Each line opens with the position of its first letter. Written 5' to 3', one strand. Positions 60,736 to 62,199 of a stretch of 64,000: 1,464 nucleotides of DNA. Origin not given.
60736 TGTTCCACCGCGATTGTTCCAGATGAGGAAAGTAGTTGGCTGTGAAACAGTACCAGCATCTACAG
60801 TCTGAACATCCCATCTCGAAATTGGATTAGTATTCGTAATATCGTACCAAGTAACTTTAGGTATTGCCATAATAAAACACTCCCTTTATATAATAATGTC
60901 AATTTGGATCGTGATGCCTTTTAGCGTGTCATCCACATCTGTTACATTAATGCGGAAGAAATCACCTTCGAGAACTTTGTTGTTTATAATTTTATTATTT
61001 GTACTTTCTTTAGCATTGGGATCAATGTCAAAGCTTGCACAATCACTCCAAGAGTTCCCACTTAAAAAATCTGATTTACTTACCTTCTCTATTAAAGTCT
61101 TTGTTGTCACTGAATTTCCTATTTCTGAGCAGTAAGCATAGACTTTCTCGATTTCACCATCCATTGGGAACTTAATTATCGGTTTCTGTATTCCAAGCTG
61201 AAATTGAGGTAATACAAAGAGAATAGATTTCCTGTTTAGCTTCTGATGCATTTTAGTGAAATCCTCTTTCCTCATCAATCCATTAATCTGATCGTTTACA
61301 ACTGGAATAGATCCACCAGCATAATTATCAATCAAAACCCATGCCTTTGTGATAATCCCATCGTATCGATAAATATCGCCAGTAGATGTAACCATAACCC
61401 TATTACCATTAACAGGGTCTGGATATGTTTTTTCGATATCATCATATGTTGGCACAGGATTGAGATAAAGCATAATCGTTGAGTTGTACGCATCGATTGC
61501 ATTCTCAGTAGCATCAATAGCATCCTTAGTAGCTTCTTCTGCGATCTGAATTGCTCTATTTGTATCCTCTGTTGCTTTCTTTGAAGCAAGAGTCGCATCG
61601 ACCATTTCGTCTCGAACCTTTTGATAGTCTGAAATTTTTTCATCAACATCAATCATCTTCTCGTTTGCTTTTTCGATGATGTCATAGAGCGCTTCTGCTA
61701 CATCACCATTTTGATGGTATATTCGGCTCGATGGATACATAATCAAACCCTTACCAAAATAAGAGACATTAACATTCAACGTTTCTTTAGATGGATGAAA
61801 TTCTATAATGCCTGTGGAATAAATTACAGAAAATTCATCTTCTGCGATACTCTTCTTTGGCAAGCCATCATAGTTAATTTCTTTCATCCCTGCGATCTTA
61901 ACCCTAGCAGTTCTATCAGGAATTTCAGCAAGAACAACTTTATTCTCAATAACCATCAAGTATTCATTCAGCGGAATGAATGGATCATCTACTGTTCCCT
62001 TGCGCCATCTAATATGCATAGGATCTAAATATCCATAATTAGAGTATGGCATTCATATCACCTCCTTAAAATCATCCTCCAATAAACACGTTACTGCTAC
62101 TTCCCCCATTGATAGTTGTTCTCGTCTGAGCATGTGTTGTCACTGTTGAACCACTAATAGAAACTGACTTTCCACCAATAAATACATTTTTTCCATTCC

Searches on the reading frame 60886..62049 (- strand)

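Call 8: search_protein_families(library=phrogs, proteins=[window:60886-62049:-], max_evalue=0.00001)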
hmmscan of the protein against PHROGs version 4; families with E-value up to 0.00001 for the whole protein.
window:60886-62049:- (387 aa): 4 families
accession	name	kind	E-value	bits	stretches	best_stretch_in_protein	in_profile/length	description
phrog_11315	-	unknown function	5.8e-108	362.2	1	4-387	9-384/384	-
phrog_34854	-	unknown function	1.5e-09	38.6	1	267-383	152-274/279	-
phrog_21440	-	unknown function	3.1e-09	36.6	1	161-274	142-252/889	-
phrog_13589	-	unknown function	7.8e-06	25.1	0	151-264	228-332/1042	-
